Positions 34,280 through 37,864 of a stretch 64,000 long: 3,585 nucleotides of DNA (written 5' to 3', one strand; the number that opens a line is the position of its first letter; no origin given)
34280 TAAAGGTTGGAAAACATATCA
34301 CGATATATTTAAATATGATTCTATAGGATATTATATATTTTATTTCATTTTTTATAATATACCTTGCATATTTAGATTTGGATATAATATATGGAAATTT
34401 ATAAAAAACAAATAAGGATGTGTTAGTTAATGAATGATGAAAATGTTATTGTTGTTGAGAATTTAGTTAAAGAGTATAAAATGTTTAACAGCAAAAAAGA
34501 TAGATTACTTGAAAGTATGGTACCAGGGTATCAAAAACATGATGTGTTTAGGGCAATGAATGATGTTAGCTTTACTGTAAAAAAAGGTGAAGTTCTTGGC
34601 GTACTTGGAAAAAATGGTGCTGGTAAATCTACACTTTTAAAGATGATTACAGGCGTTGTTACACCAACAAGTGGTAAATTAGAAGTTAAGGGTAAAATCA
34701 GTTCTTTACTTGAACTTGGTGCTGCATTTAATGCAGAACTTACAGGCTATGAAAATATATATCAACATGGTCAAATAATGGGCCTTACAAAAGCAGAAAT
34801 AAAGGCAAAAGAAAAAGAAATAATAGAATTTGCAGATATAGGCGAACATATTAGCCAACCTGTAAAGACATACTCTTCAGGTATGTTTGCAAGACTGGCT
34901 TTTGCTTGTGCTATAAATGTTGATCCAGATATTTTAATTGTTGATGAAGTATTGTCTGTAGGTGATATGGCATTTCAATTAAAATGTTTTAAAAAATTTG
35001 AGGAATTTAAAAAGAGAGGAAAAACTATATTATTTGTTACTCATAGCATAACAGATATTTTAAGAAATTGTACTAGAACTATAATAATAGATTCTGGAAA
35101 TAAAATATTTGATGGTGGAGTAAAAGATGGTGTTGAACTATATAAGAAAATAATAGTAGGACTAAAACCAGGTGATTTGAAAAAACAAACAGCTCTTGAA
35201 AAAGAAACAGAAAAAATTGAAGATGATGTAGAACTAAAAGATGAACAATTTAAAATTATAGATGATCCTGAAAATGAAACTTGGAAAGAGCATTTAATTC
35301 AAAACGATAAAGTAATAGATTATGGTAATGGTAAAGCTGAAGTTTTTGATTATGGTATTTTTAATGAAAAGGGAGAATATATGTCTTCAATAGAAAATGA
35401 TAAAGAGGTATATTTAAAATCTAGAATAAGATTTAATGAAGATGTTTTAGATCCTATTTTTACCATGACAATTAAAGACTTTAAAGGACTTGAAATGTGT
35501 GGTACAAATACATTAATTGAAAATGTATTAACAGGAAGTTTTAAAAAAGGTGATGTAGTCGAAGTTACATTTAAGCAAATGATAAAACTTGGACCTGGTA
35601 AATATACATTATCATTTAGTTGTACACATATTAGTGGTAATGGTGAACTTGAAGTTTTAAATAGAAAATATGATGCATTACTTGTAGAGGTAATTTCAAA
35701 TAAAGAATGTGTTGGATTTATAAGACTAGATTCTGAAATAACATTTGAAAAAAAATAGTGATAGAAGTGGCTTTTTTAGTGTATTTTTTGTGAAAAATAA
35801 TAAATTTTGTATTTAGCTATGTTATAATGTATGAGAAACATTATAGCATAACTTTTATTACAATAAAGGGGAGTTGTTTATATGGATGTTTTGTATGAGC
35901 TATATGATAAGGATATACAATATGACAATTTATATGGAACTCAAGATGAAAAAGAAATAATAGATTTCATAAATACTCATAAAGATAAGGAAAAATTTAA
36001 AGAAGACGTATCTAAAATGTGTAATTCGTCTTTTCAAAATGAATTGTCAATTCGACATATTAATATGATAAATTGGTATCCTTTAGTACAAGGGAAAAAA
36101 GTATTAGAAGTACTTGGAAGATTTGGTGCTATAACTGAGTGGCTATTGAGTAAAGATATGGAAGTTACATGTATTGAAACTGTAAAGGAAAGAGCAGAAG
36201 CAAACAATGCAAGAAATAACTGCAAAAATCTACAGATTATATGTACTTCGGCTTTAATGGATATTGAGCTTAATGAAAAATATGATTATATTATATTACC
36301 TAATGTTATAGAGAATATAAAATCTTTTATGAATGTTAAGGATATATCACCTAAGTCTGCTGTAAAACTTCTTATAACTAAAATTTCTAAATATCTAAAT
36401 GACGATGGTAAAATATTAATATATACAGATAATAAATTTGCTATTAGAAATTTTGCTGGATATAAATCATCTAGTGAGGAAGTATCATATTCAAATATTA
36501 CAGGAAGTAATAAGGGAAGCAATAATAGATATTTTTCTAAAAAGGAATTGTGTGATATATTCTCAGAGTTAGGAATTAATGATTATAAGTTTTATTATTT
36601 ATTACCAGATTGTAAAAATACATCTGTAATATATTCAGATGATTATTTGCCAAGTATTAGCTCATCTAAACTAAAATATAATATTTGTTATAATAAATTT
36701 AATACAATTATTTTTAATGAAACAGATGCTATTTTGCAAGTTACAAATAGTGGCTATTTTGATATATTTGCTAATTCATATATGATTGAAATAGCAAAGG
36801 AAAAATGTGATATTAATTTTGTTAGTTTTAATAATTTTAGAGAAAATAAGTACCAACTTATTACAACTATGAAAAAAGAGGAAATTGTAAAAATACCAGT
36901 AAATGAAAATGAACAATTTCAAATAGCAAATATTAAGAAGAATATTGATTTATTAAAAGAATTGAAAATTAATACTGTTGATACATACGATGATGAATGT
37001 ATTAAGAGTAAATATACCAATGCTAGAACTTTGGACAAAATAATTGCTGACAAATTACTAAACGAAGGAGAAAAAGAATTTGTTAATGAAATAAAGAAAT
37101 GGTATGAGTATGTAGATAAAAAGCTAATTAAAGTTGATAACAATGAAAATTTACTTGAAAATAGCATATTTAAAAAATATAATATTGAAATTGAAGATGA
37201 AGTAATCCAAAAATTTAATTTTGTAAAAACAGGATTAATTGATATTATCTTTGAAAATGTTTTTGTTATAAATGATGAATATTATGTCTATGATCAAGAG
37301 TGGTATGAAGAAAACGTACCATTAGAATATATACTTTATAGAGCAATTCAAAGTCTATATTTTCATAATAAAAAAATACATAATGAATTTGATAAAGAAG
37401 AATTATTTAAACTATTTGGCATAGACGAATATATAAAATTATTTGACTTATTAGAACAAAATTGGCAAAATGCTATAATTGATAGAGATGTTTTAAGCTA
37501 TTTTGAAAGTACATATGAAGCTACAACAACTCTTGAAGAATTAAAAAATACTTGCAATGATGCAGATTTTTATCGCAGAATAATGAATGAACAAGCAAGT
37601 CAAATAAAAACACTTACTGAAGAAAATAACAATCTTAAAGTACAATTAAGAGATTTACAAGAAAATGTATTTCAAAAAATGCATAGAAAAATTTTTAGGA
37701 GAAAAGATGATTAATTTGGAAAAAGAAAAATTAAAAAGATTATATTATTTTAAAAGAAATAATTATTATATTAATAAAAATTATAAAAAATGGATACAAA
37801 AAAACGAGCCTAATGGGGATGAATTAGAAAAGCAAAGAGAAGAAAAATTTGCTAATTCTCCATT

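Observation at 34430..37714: WbdD-like methyltransferase + kinase-like + coiled-coil protein next to an extended Wzt-type ATPase: possible cap-and-ruler chain termination in a Gram-positive rhamnan locus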

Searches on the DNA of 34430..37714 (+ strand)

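Call 13: search_dna_similar(query=window:34430-37714:+, collection=plasmids, mode=near, max_rows=5)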
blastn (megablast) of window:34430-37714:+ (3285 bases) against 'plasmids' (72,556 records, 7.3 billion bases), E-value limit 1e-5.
No match.

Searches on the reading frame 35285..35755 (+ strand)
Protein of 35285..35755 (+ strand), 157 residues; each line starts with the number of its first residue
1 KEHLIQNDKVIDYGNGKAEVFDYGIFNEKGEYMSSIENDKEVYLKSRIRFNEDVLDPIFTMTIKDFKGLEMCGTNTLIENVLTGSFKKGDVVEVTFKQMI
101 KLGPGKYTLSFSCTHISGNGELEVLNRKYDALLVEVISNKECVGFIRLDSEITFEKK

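Call 82: search_solved_structures(query=window:35285-35755:+, max_evalue=1, show_alignments=3)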
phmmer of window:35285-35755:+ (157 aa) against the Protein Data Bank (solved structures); distinct sequences matched with E-value up to 1: 6.
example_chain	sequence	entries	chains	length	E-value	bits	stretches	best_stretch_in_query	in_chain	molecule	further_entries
2r5o_A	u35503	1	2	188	1.6e-09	41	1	12-153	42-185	Putative ATP binding component of ABC-transporter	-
7k2t_A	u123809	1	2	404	5.4e-06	29.6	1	12-112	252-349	ABC transporter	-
8dku_A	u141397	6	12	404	5.4e-06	29.6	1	12-112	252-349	ABC transporter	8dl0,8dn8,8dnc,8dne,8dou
8dky_A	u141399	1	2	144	1.4e-05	28.2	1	16-112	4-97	ABC transporter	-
6o14_A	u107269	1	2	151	2.1e-05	27.6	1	18-112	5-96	ABC transporter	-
6cvn_D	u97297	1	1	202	0.0037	20.4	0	112-133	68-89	Microtubule-associated protein tau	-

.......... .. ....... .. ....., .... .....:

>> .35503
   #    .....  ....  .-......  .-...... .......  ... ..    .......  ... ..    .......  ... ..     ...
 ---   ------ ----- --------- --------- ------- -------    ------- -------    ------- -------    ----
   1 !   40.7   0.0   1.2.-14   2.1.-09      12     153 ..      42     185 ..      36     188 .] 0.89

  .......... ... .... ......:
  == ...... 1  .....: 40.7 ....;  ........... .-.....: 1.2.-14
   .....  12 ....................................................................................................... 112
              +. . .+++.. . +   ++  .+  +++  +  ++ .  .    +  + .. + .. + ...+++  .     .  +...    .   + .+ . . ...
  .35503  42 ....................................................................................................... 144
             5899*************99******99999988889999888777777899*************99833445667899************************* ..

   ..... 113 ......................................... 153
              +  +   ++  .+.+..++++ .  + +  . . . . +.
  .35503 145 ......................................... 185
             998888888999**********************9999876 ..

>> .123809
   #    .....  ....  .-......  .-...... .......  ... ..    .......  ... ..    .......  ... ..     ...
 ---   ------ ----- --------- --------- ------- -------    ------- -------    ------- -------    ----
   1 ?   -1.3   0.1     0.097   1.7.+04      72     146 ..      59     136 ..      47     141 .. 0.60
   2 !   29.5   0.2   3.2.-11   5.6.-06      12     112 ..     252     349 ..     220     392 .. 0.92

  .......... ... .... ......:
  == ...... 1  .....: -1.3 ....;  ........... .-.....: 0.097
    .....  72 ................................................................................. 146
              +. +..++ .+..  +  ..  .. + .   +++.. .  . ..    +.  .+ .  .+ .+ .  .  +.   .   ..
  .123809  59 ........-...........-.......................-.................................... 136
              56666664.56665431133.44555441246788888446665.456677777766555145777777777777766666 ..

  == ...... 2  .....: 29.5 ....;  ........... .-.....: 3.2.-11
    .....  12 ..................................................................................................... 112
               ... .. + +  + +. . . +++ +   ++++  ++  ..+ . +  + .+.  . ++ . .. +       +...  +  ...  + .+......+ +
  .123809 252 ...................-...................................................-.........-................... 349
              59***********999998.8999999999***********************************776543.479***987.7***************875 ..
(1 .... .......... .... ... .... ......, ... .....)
